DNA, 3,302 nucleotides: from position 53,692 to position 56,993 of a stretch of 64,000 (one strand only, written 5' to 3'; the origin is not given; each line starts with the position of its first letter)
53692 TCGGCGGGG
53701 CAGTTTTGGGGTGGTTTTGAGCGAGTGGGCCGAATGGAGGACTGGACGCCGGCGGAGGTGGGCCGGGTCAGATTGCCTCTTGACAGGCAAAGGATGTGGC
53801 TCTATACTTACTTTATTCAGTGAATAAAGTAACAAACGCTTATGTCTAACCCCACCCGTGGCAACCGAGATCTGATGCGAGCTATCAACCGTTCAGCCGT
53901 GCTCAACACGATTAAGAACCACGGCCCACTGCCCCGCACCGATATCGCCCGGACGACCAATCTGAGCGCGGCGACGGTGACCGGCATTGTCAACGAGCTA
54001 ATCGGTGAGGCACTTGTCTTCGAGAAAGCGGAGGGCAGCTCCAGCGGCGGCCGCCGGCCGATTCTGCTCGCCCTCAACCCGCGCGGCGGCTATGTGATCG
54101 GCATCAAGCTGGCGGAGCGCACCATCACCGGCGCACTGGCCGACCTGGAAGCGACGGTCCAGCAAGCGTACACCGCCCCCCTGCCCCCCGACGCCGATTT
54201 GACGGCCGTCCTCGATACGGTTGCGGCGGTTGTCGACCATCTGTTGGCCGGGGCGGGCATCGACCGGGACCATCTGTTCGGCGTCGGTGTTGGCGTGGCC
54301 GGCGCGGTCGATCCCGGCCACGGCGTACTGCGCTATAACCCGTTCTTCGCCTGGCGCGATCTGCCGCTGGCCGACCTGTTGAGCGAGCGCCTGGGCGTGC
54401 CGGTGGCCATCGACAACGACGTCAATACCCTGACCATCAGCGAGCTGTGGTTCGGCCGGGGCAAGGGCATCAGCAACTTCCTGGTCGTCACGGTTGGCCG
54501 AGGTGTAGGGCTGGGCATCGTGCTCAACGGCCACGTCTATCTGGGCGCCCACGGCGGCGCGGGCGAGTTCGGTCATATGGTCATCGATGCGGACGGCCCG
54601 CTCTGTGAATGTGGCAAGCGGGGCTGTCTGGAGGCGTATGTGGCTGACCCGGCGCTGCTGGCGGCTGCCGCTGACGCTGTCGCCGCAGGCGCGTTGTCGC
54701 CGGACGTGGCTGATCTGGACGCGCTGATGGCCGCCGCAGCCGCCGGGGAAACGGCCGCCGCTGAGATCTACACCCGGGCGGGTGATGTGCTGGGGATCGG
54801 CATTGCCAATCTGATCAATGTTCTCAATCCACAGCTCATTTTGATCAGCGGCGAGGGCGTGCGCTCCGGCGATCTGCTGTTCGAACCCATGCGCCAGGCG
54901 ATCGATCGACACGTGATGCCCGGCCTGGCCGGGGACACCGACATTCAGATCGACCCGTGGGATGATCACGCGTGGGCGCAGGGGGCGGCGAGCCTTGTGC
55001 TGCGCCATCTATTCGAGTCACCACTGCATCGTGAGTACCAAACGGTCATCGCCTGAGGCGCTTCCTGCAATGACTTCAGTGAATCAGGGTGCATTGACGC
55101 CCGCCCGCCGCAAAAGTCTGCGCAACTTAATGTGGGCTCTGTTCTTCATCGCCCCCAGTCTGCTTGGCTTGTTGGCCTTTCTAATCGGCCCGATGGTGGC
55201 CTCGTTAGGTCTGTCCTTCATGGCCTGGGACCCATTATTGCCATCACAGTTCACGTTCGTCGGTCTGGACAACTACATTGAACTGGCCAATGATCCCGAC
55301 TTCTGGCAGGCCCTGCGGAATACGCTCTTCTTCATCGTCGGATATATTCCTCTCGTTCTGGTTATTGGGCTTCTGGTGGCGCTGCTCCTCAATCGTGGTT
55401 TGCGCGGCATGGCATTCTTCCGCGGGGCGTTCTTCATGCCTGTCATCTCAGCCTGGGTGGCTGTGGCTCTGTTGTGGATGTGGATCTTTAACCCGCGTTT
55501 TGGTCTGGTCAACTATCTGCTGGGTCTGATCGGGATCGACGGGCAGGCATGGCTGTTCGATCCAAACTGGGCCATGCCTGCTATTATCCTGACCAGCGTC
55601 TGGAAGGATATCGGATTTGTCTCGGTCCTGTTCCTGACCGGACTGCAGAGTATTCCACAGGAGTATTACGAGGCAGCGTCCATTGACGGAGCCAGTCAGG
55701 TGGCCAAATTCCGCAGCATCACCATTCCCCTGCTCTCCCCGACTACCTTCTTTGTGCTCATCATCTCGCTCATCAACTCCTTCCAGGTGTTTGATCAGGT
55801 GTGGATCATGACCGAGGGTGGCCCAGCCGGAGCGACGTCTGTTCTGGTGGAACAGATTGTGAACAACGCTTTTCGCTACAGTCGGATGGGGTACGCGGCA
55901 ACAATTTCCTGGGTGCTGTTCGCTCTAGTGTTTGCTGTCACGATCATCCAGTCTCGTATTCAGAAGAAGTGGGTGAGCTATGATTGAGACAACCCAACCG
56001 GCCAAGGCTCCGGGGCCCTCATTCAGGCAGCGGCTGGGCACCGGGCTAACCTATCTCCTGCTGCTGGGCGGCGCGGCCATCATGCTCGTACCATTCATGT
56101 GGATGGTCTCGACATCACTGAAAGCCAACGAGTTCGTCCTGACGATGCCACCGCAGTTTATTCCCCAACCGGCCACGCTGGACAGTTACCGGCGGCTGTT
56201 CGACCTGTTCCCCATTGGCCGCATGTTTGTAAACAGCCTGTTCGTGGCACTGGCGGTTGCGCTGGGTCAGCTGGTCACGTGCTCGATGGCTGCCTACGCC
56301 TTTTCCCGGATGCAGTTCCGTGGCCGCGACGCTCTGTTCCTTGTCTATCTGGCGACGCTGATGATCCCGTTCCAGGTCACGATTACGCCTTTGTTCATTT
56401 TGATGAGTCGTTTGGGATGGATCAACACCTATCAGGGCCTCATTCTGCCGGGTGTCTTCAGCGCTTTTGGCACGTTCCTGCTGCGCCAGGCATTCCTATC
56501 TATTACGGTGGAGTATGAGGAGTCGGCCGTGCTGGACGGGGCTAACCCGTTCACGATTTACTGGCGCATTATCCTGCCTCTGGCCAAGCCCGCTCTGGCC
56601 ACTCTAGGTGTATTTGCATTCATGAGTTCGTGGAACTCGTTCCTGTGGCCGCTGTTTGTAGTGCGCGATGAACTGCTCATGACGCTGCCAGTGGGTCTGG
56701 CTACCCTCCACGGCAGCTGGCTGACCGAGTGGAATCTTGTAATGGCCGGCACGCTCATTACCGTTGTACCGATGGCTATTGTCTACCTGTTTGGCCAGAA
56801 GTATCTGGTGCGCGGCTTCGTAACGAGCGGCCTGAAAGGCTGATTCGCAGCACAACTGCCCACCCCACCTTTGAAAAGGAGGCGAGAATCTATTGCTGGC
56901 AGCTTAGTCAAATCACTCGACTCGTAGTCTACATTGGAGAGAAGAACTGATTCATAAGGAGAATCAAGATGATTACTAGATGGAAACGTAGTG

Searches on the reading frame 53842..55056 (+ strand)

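Call 74: search_protein_families(library=pfam, max_evalue=0.00001, proteins=[window:53842-55056:+])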
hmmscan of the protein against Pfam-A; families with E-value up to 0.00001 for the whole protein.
window:53842-55056:+ (404 aa): 1 family
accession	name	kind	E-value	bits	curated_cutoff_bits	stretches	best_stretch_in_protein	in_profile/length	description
PF00480.26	ROK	-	3.4e-61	207.8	22.9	1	86-388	2-293/294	ROK family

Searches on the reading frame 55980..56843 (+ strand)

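Call 74: search_protein_families(library=pfam, max_evalue=0.00001, proteins=[window:55980-56843:+])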
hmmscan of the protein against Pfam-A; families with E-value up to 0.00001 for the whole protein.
window:55980-56843:+ (287 aa): 1 family
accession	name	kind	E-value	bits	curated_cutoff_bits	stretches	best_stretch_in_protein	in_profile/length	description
PF00528.27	BPD_transp_1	-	5.4e-17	62.5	26.4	1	104-278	8-180/184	Binding-protein-dependent transport system inner membrane component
